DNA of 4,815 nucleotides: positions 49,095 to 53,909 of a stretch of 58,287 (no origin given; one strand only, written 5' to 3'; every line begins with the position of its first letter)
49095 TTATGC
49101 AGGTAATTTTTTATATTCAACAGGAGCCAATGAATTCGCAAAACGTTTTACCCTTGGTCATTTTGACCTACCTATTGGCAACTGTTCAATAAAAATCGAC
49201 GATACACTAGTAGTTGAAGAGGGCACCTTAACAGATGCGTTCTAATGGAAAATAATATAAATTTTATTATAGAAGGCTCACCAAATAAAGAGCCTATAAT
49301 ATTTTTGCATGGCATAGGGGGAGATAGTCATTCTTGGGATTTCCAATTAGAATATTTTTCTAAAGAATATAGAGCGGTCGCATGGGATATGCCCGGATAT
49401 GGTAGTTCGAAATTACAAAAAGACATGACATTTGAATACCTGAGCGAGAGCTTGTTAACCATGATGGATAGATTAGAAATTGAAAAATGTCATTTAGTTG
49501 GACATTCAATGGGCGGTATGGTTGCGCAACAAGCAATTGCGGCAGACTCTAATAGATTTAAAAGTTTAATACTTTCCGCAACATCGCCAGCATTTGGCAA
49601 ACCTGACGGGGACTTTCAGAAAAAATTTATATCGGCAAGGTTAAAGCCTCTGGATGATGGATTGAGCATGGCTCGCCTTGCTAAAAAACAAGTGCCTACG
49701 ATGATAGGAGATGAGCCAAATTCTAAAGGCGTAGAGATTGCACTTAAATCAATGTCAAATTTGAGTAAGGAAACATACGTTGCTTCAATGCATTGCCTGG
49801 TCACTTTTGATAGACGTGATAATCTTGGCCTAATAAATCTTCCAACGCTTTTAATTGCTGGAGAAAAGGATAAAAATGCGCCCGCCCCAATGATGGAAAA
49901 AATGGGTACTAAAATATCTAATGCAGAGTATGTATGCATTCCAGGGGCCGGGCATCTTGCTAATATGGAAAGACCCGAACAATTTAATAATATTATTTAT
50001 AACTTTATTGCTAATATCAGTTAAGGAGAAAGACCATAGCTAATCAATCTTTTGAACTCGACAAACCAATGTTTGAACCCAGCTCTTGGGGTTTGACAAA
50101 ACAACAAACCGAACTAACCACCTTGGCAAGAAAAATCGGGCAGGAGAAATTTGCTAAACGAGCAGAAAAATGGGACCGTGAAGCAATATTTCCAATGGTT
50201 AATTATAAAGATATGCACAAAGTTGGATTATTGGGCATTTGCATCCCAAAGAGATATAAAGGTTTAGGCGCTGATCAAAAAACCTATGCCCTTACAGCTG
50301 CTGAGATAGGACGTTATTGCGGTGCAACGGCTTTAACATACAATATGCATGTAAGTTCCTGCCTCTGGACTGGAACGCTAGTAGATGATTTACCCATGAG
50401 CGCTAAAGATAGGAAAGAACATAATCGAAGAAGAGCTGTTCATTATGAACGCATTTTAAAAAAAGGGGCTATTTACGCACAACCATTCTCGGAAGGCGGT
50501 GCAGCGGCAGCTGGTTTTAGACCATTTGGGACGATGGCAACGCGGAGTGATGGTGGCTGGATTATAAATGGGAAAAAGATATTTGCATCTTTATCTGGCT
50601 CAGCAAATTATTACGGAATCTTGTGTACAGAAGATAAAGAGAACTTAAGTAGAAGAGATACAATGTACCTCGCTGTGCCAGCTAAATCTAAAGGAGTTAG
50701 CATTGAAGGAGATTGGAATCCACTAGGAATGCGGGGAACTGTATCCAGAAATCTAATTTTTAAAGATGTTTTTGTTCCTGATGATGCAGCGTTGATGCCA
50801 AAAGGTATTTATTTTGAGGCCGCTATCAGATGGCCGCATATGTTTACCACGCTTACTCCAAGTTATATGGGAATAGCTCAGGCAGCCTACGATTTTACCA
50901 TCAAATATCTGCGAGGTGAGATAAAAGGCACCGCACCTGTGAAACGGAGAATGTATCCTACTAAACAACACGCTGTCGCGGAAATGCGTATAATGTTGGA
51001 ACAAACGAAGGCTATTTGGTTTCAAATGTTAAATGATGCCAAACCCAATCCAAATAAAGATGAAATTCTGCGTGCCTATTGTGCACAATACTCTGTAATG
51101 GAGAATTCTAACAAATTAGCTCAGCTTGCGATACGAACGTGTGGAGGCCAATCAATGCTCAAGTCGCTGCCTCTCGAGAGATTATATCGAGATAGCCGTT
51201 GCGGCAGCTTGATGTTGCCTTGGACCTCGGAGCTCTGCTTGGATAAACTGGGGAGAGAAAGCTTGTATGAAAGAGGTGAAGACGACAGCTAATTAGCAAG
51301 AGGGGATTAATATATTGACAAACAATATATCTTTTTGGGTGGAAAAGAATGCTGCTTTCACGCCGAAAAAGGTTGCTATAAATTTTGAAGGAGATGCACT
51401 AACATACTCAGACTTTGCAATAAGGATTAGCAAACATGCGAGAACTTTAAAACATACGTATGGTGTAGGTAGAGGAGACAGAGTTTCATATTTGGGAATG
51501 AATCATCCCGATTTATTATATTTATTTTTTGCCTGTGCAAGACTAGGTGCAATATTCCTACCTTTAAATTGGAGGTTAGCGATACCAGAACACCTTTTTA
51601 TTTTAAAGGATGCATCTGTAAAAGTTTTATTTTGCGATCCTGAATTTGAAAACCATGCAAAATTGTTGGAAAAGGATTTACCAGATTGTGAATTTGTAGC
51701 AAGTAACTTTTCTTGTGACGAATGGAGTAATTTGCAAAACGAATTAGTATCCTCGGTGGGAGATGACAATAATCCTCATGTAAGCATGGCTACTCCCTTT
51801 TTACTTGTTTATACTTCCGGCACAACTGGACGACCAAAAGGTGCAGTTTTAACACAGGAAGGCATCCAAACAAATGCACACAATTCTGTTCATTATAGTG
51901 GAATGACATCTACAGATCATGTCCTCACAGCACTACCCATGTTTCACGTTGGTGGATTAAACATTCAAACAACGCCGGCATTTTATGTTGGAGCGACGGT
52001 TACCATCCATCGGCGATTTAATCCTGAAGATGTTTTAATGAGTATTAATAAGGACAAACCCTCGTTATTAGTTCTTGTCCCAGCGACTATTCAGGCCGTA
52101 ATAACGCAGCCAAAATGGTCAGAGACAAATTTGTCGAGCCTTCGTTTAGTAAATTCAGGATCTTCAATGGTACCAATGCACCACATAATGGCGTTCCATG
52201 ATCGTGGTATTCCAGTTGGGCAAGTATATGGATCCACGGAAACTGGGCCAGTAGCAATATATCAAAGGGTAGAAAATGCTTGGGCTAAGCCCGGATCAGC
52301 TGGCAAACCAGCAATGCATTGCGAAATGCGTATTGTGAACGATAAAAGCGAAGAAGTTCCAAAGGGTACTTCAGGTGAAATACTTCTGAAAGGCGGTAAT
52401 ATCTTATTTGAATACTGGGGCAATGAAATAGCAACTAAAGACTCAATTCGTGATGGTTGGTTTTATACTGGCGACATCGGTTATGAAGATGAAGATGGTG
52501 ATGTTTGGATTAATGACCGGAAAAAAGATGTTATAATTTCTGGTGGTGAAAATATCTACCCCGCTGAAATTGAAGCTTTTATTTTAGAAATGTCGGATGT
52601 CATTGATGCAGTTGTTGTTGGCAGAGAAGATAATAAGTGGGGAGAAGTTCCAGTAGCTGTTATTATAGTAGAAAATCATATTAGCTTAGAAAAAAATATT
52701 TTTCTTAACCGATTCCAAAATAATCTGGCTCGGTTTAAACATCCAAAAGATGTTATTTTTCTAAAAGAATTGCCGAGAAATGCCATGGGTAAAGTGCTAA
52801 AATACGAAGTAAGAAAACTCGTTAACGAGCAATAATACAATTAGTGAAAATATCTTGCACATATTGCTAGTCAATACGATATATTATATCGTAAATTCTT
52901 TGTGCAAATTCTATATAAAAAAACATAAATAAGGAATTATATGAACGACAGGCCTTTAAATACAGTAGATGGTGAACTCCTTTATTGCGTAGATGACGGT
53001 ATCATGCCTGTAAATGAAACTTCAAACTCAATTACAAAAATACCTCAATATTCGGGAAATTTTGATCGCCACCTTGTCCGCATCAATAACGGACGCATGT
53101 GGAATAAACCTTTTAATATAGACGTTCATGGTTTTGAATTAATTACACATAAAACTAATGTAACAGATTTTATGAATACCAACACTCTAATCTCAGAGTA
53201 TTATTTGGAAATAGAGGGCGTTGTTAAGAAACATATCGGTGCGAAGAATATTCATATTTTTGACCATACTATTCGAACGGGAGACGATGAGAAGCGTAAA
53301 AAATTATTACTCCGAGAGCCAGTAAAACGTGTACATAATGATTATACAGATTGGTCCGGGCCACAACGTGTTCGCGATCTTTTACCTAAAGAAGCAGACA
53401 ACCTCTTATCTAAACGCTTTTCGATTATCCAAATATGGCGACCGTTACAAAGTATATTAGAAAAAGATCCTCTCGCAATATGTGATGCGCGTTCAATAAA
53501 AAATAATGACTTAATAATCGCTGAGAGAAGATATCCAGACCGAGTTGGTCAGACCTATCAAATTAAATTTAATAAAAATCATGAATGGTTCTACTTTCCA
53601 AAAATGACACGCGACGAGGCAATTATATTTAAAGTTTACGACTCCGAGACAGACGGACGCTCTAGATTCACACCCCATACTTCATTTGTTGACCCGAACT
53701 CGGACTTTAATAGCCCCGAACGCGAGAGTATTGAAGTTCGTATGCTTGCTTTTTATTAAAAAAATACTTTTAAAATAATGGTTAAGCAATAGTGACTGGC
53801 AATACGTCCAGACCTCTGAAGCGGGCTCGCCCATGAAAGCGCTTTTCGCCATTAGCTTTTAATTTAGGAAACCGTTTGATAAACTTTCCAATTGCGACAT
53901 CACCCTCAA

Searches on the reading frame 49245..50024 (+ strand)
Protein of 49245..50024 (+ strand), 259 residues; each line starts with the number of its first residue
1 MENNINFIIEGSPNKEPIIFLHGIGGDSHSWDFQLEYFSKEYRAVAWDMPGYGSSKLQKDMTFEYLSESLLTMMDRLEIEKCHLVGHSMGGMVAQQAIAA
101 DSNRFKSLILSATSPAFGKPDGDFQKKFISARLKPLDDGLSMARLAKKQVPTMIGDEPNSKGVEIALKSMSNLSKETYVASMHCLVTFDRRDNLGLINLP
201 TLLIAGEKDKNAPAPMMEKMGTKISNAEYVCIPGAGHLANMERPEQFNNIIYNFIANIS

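Call 8: search_protein_families(library=pfam, proteins=[window:49245-50024:+], max_evalue=0.001)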
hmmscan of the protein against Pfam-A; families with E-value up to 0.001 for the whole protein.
window:49245-50024:+ (259 aa): 12 families
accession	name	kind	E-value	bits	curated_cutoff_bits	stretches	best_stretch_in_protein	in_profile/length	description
PF00561.26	Abhydrolase_1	-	2.9e-30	106.1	25.8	1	17-244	2-245/245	alpha/beta hydrolase fold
PF12697.13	Abhydrolase_6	-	2.2e-24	87.8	26.3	1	18-248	1-215/217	Alpha/beta hydrolase family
PF12146.15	Hydrolase_4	-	8.1e-15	55.2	27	1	14-242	3-237/239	Serine aminopeptidase, S33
PF07819.20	PGAP1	-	7.6e-07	29.5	24.3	1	30-115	41-128/233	PGAP1-like alpha/beta domain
PF12695.13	Abhydrolase_5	-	7.9e-07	29.4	27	0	76-130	53-105/164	Alpha/beta hydrolase family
PF06028.17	DUF915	-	9.7e-07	28.8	22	0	64-95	87-118/255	Alpha/beta hydrolase of unknown function (DUF915)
PF00326.27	Peptidase_S9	-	8.2e-06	25.9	22.6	0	79-111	63-95/213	Prolyl oligopeptidase family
PF00975.26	Thioesterase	-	9.2e-05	23.2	26.4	1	17-116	2-105/226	Thioesterase domain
PF02230.22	Abhydrolase_2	-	0.00011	22.6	23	0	10-38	8-37/217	Phospholipase/Carboxylesterase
PF05057.20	DUF676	-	0.00013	21.9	20.3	1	18-100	8-98/217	Putative serine esterase (DUF676)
PF03096.20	Ndr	-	0.00041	19.6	23.3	1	5-255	11-276/283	Ndr family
PF12740.14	PETase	-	0.00065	19.6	28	0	47-108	93-152/263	PET hydrolase-like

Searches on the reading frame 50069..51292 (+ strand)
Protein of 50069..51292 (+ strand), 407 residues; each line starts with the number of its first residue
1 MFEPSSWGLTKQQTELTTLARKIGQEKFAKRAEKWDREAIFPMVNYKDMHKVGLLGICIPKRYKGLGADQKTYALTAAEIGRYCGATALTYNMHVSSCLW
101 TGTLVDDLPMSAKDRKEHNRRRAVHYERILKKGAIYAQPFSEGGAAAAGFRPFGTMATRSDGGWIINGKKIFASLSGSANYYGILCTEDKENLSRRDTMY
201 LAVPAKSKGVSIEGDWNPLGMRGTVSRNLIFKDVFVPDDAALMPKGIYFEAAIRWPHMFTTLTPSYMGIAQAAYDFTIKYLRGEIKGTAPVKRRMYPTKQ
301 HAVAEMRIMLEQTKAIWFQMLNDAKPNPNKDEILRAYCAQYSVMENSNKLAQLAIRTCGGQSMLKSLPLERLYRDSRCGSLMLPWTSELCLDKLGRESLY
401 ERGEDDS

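Call 8: search_protein_families(library=pfam, proteins=[window:50069-51292:+], max_evalue=0.001)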
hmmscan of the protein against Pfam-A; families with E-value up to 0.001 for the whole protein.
window:50069-51292:+ (407 aa): 4 families
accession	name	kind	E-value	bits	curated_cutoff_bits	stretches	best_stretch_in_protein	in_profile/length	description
PF02771.21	Acyl-CoA_dh_N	-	8.3e-17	62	22.9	1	10-100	1-91/113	Acyl-CoA dehydrogenase, N-terminal domain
PF02770.24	Acyl-CoA_dh_M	-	1.2e-13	51.5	33.3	1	154-234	17-97/97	Acyl-CoA dehydrogenase, middle domain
PF00441.29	Acyl-CoA_dh_1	-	8.7e-09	36.1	22.4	1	266-380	22-132/150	Acyl-CoA dehydrogenase, C-terminal domain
PF08028.16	Acyl-CoA_dh_2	-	3.2e-08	34.4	22.7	1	266-377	7-124/134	Acyl-CoA dehydrogenase, C-terminal domain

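Call 74: search_protein_families(library=ncbifam, proteins=[window:50069-51292:+], max_evalue=1e-10)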
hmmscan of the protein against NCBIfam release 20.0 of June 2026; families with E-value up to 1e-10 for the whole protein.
window:50069-51292:+ (407 aa): 14 families
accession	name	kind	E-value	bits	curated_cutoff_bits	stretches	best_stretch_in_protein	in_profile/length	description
NF042972.1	AcrlCoAredClosAcrC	equivalog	1.5e-36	125.9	640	1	9-379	5-358/378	acryloyl-CoA reductase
NF049984.1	Rv1679_FadE16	equivalog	3e-33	115.5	600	1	29-389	13-356/371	Rv1679 family acyl-CoA dehydrogenase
NF042439.1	SulpropCoADesulf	equivalog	8.9e-26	90.5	600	1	19-378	3-351/379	3-sulfinopropanoyl-CoA desulfinase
NF043006.1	CyhCrbnylCoADH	equivalog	9.5e-24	84.1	650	1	18-378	13-356/380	cyclohexane-1-carbonyl-CoA dehydrogenase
TIGR04022.1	sulfur_SfnB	equivalog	1.3e-23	83.5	430.9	1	12-380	6-363/391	SfnB family sulfur acquisition oxidoreductase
NF045552.1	GlutCoADH_Des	equivalog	1.4e-19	70.6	470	1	8-378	4-360/387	glutaryl-CoA dehydrogenase Acd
NF008997.0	PRK12341.1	equivalog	1.8e-18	66.7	537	1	16-380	13-359/382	acyl-CoA dehydrogenase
NF045629.1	monooxsub_HsaA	equivalog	3.1e-16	59.1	450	0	149-391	107-366/383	3-hydroxy-9,10-secoandrosta-1,3,5(10)-triene-9,17-dione monooxygenase oxygenase subunit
NF045652.1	ProlPCPDhRedW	equivalog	4.2e-16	58.7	650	1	45-375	36-351/376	L-prolyl-[peptidyl-carrier protein] dehydrogenase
NF043015.1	DibenthMonoxDszC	equivalog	6.2e-16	58.2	850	1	18-290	20-284/415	dibenzothiophene monooxygenase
NF053553.1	prodigi_MBC_PigA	equivalog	2.4e-13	50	500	1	8-375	4-357/381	prodigiosin MBC biosynthesis dehydrogenase PigA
NF002885.1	PRK03354.1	equivalog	2.6e-13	49.8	540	1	18-379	15-355/378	crotonobetainyl-CoA dehydrogenase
NF045920.1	HphnlacHdxOX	equivalog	4.5e-13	48.9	650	0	146-239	105-195/384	p-hydroxyphenylacetate 3-hydroxylase oxygenase component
NF058590.1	AcCoDHFadEBacil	equivalog_domain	7.4e-13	47.9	600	1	9-377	21-390/586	acyl-CoA dehydrogenase FadE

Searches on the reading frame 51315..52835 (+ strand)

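Call 8: search_protein_families(library=pfam, proteins=[window:51315-52835:+], max_evalue=0.001)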
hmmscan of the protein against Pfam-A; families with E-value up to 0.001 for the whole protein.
window:51315-52835:+ (506 aa): 2 families
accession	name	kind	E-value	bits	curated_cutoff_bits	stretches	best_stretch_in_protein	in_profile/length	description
PF00501.34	AMP-binding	-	6.6e-77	259.3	29.9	1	10-368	2-384/384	AMP-binding enzyme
PF13193.12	AMP-binding_C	-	2.5e-13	51.2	24.5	1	418-493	1-76/76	AMP-binding enzyme C-terminal domain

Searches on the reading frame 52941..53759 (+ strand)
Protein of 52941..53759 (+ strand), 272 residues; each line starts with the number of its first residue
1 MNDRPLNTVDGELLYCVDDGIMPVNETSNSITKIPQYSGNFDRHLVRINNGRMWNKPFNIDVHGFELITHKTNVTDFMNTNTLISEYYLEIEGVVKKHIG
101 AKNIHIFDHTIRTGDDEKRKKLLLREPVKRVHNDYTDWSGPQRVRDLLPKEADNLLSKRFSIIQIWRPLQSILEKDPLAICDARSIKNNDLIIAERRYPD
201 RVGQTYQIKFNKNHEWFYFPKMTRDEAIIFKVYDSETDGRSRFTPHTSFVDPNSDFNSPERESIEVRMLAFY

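Call 3: search_protein_families(library=pfam, proteins=[window:52941-53759:+], max_evalue=0.1)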
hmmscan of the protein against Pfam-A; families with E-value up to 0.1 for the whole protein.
window:52941-53759:+ (272 aa): 1 family
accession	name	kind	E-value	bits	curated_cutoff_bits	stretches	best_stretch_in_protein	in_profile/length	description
PF00063.27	Myosin_head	-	0.098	11.3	33.3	0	82-128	169-215/679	Myosin head (motor domain)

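Call 74: search_protein_families(library=ncbifam, proteins=[window:52941-53759:+], max_evalue=1e-10)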
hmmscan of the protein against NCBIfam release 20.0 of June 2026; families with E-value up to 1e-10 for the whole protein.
window:52941-53759:+ (272 aa): 1 family
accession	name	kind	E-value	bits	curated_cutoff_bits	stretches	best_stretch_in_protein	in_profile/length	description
NF041278.1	CmcJ_NvfI_EfuI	subfamily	5.1e-83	278.7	80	1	12-272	3-263/263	CmcJ/NvfI family oxidoreductase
